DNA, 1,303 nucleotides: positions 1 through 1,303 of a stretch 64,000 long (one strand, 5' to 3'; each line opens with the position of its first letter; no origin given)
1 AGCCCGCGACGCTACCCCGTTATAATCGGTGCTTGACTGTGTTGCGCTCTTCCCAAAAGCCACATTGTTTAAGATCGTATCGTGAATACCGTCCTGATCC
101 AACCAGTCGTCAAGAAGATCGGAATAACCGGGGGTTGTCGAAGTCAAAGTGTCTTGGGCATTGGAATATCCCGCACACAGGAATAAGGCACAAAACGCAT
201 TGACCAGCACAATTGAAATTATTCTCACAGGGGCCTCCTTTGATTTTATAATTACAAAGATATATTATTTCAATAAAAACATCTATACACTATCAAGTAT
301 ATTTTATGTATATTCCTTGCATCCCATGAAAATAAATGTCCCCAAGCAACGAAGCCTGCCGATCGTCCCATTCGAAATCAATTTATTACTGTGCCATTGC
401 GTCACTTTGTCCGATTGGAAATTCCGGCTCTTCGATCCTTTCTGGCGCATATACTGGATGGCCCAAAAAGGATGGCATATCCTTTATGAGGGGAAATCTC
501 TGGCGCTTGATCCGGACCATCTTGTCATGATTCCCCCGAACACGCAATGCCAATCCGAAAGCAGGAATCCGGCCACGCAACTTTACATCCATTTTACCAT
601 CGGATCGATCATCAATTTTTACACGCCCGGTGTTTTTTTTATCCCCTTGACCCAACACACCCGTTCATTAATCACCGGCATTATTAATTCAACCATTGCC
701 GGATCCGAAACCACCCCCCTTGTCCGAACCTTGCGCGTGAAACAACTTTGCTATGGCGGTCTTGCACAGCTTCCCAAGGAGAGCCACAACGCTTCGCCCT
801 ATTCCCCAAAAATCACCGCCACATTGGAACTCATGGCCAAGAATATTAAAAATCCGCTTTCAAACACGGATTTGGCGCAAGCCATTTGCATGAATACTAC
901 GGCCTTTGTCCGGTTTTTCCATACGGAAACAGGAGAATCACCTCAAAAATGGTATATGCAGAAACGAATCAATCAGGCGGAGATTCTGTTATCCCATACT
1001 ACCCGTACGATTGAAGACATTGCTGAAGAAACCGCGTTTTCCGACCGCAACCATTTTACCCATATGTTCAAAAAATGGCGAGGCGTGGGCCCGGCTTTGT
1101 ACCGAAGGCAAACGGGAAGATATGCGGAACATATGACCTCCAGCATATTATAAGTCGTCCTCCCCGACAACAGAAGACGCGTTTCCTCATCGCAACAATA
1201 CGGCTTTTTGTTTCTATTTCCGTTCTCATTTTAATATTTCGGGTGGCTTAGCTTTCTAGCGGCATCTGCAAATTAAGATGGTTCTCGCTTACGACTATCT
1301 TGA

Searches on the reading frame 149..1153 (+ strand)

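Call 13: search_protein_families(library=pfam, proteins=[window:149-1153:+], max_evalue=0.001)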
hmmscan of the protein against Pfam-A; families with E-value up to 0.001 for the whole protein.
window:149-1153:+ (334 aa): 2 families
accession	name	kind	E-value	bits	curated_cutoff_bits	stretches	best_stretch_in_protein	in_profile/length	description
PF12833.13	HTH_18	-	3e-18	66.3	33.6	1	242-321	1-80/80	Helix-turn-helix domain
PF00165.29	HTH_AraC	-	1.1e-10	41.8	26.6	1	283-320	6-42/42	Bacterial regulatory helix-turn-helix proteins, AraC family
